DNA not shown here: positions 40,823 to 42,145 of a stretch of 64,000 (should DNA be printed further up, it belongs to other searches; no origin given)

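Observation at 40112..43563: Lower-GC islet with a tripartite HigB / HTH-metallopeptidase / unknown-protein operon plus an orphan ORF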

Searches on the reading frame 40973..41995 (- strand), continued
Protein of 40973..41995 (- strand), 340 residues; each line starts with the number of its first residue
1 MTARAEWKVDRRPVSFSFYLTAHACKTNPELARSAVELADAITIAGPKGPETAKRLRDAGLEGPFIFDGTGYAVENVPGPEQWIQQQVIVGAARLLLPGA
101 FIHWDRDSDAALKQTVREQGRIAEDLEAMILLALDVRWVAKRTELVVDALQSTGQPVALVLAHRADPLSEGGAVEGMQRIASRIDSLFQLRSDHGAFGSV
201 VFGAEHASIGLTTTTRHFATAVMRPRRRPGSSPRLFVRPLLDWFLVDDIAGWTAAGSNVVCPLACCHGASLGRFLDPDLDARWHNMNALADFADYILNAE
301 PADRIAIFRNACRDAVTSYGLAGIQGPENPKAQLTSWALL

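Call 87: fold_search(model_id=the predicted structure, library=viral)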
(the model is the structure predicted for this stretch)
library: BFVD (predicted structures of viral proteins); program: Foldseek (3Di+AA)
matches with E <= 10: 816; with E <= 0.001: 2
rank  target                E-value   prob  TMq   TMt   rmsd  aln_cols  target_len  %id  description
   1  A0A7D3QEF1            1.4e-04  1.00  0.36  0.24   6.1       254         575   11  (no name in the UniProt tables at hand)
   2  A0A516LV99            4.6e-04  0.99  0.39  0.34  11.4       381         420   10  (no name in the UniProt tables at hand)
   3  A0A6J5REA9            1.5e-03  0.99  0.33  0.29   8.6       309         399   13  Uncharacterized protein [uncultured Caudovirales phage]
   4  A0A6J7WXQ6            3.4e-03  0.99  0.37  0.47   6.5       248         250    9  IolE Sugar phosphate isomerases/epimerases [uncultured Caudovirales phage]
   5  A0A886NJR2            4.9e-03  0.80  0.31  0.34  11.3       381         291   12  (no name in the UniProt tables at hand)
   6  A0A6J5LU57            5.4e-03  0.77  0.31  0.15  19.6       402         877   13  ART-PolyVal-like domain-containing protein [uncultured Caudovirales phage]
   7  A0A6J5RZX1            8.1e-03  0.97  0.34  0.42   6.8       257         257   12  Uncharacterized protein [uncultured Caudovirales phage]
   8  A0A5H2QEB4            8.1e-03  0.82  0.26  0.12  13.9       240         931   12  (no name in the UniProt tables at hand)
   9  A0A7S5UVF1            9.7e-03  0.97  0.44  0.37   8.2       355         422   10  (no name in the UniProt tables at hand)
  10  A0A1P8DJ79            1.1e-02  0.75  0.33  0.29  11.2       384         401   12  (no name in the UniProt tables at hand)
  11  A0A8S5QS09            1.2e-02  0.93  0.29  0.19   7.3       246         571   10  7-cyano-7-deazaguanine synthase [Myoviridae sp. ctgXL3]
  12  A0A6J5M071            1.3e-02  0.90  0.41  0.41  14.4       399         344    9  Uncharacterized protein [uncultured Caudovirales phage]
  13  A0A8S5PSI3            1.4e-02  0.69  0.20  0.13  11.6       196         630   11  lysozyme [Siphoviridae sp. ct96x5]
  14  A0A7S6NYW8            1.4e-02  0.93  0.32  0.41   9.8       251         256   13  (no name in the UniProt tables at hand)
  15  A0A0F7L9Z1            2.3e-02  0.60  0.22  0.16  10.1       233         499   14  Uncharacterized protein [uncultured marine virus]
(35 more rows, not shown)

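Call 89: search_protein_families(library=pfam, proteins=[L024:5657-5968:-, L026:1783-2019:-, L027:269-982:+, L027:2063-2251:+, L028:2722-3090:-, L030:2116-2382:-, L032:1383-2375:+], max_evalue=0.01)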
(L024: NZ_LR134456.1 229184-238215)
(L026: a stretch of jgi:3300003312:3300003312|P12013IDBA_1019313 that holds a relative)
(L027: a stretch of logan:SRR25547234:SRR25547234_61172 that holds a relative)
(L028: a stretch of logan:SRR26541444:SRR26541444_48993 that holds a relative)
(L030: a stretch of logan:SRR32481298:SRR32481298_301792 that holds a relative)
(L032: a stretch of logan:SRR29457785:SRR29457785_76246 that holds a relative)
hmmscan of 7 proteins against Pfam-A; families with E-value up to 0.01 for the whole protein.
L024:5657-5968:- (103 aa): 1 family
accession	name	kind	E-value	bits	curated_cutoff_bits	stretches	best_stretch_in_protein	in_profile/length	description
PF04014.23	MazE_antitoxin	-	0.0018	18.7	24.7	0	52-84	7-40/48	Antidote-toxin recognition MazE, bacterial antitoxin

L026:1783-2019:- (78 aa): 7 families
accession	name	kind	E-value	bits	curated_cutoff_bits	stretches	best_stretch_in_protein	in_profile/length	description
PF13560.12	HTH_31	-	3.9e-12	46.7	27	1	16-76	1-61/64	Helix-turn-helix domain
PF01381.28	HTH_3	-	2.1e-10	40.9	23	1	22-76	2-55/55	Helix-turn-helix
PF12844.13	HTH_19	-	5.8e-07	29.8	30.2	1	18-76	1-58/64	Helix-turn-helix domain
PF13413.12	HTH_25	-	1.4e-06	28.4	24.6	1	20-63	1-45/62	Helix-turn-helix domain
PF13443.12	HTH_26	-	2.6e-05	24.8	22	1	20-76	1-57/63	Cro/C1-type HTH DNA-binding domain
PF13744.12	HTH_37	-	0.006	16.8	27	1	9-74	11-76/80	Helix-turn-helix domain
PF00376.29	MerR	-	0.0062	16.8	28.2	0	34-50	4-20/38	MerR family regulatory protein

L027:269-982:+ (237 aa): 0 families

L027:2063-2251:+ (62 aa): 0 families

L028:2722-3090:- (122 aa): 5 families
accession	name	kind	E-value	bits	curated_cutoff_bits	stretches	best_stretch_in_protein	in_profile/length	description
PF13443.12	HTH_26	-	2.5e-05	24.9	22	1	19-62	3-48/63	Cro/C1-type HTH DNA-binding domain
PF01381.28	HTH_3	-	0.00012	22.5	23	1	28-61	11-45/55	Helix-turn-helix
PF13936.12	HTH_38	-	0.00086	19.4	27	1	23-45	17-39/44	Helix-turn-helix domain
PF13560.12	HTH_31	-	0.00095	19.9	27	1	22-62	10-52/64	Helix-turn-helix domain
PF13384.12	HTH_23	-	0.0014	18.9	24.6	1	21-48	11-39/50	Homeodomain-like domain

L030:2116-2382:- (88 aa): 1 family
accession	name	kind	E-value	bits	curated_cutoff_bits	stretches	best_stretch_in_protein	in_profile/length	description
PF13560.12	HTH_31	-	0.0024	18.6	27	0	34-81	17-64/64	Helix-turn-helix domain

L032:1383-2375:+ (330 aa): 0 families

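Call 94: search_protein_families(library=padloc, proteins=[L026:1783-2019:-, L031:2179-2436:-, L030:2116-2382:-, L024:5657-5968:-, L028:2722-3090:-, L028:2162-2725:-], max_evalue=0.01)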
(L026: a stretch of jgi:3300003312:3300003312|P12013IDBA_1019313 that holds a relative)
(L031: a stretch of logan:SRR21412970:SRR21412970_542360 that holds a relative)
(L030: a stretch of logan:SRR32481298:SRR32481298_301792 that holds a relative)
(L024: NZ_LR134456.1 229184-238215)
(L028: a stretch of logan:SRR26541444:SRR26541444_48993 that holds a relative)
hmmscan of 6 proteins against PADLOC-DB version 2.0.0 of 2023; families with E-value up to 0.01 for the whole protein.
L026:1783-2019:- (78 aa): 6 families
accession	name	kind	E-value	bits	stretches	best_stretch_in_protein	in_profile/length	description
PDLC04142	capH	-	1.9e-07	30.1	1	17-76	7-65/103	capH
PDLC02926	HTH_VI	-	9.4e-07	27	1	17-76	2-60/92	-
PDLC04133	mad1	-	0.00052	18.3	0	27-50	3-26/60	mads_1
PDLC03952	RmrA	-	0.0012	15.8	1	16-73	22-78/395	-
PDLC03946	RmrA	-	0.0029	14.4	1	19-69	5-54/357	-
PDLC03949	RmrA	-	0.0035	14.2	1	19-74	5-59/363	-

L031:2179-2436:- (85 aa): 4 families
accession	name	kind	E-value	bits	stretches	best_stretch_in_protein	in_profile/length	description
PDLC03956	RmrA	-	8.5e-05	19.8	1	20-72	15-66/399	-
PDLC04142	capH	-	0.00011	21.2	1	15-75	8-66/103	capH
PDLC03946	RmrA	-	0.00025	17.9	1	21-69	9-56/357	-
PDLC03949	RmrA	-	0.0041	14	1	20-70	8-57/363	-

L030:2116-2382:- (88 aa): 0 families

L024:5657-5968:- (103 aa): 0 families

L028:2722-3090:- (122 aa): 3 families
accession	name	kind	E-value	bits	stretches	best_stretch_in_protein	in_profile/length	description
PDLC03956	RmrA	-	0.0015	15.7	1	19-98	15-94/399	-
PDLC03946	RmrA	-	0.0023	14.7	1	19-71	8-60/357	-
PDLC03951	RmrA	-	0.0042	14.1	1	18-69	13-65/400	-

L028:2162-2725:- (187 aa): 13 families
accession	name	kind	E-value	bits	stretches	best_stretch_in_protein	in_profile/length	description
PDLC04141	capP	-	6.4e-10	36.9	1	14-169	6-150/242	capP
PDLC03950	RmrA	-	8.1e-07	26.4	1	76-152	180-255/369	-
PDLC03954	RmrA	-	3.3e-06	24.3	1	81-149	196-266/380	-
PDLC03949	RmrA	-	6e-06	23.4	1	89-176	186-269/363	-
PDLC03945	RmrA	-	6.2e-06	23.6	1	89-140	205-255/394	-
PDLC03947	RmrA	-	1.1e-05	22.5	1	80-138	196-254/383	-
PDLC03952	RmrA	-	1.5e-05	22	1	87-138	215-266/395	-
PDLC03944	RmrA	-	2.6e-05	21.5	1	81-140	188-247/384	-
PDLC03953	RmrA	-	9.8e-05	19.7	1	84-158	200-266/373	-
PDLC03951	RmrA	-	0.00016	18.8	1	80-140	193-251/400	-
PDLC03943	RmrA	-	0.00017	18.8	1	80-142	179-235/370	-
PDLC03948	RmrA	-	0.00049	17.1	1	80-140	195-255/397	-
PDLC03946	RmrA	-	0.005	13.6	1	91-170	189-265/357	-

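Call 102: find_encoding_contigs(protein=P0003, flank=9000, max_places=1)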
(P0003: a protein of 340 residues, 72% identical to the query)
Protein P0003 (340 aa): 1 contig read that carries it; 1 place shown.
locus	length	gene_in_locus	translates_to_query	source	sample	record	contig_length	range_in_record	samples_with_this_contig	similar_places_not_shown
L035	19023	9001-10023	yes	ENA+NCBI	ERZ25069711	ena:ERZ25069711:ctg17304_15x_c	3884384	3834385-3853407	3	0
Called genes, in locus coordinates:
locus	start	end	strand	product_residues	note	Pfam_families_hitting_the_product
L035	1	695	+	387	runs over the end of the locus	PF12161:HsdM_N, PF02384:N6_Mtase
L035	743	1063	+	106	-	PF01527:HTH_Tnp_1 (weak)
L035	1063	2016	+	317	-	PF13276:HTH_21, PF00665:rve, PF13683:rve_3, PF13333:rve_2 (weak)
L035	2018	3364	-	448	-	PF13701:DDE_Tnp_1_4, PF01609:DDE_Tnp_1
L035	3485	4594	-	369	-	PF13384:HTH_23, PF13518:HTH_28 (faint), PF13358:DDE_3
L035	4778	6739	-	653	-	PF13175:AAA_15, PF13304:AAA_21, PF13175:AAA_15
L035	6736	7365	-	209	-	-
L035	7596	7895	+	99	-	PF05015:HigB-like_toxin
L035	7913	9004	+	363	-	PF01381:HTH_3 (weak)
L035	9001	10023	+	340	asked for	-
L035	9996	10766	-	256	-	-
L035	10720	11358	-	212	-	-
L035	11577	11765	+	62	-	-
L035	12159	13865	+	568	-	PF04313:HSDR_N, PF00270:DEAD, PF04851:ResIII, PF18766:SWI2_SNF2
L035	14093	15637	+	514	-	PF22679:T1R_D3-like, PF04326:SLFN_AlbA_2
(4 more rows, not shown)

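Call 103: find_encoding_contigs(protein=P0017, flank=9000, max_places=1)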
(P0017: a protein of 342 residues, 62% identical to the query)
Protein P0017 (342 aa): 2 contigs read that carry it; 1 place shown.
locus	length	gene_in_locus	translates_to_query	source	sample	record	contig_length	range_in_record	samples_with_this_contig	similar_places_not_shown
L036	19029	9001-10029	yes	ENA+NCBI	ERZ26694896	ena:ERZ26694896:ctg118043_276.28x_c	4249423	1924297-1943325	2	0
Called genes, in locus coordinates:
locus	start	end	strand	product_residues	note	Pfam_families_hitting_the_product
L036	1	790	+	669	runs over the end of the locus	PF05103:DivIVA (weak)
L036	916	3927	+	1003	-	PF03699:UPF0182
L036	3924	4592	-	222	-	PF01325:Fe_dep_repress, PF01047:MarR (faint), PF12802:MarR_2 (weak), PF13545:HTH_Crp_2 (weak), PF02742:Fe_dep_repr_C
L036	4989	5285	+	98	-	PF00270:DEAD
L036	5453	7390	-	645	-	-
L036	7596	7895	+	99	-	PF05015:HigB-like_toxin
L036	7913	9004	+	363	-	PF01381:HTH_3 (weak)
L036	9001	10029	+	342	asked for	-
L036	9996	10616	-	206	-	-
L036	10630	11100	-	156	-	PF07275:ArdA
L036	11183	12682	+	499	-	PF12161:HsdM_N, PF02384:N6_Mtase, PF07669:Eco57I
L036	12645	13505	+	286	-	-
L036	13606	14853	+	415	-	PF01420:Methylase_S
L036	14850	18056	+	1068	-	PF04313:HSDR_N, PF04851:ResIII, PF18766:SWI2_SNF2, PF22679:T1R_D3-like, PF11867:T1RH-like_C (weak)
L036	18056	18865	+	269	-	PF01863:YgjP-like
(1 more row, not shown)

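Call 104: find_encoding_contigs(protein=P0030, flank=9000, max_places=1)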
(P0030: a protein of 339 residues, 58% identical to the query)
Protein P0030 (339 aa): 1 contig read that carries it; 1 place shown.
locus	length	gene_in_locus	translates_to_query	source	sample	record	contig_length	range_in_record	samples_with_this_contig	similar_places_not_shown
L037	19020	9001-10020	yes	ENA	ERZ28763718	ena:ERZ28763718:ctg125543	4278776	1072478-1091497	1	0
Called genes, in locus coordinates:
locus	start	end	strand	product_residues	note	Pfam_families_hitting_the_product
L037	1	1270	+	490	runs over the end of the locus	PF06253:MTTB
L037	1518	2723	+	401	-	PF00355:Rieske, PF00848:Ring_hydroxyl_A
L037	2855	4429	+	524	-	PF01266:DAO, PF16350:FAO_M, PF01571:GCV_T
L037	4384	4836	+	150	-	PF01571:GCV_T, PF08669:GCV_T_C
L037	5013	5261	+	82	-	-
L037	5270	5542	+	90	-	-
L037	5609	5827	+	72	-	-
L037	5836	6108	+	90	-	-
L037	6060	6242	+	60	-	-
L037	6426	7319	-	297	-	PF02463:SMC_N, PF13175:AAA_15, PF13476:AAA_23, PF13304:AAA_21 (faint)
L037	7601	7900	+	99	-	PF05015:HigB-like_toxin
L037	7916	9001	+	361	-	PF01381:HTH_3, PF13443:HTH_26 (faint)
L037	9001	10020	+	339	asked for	-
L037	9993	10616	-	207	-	-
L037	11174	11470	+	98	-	-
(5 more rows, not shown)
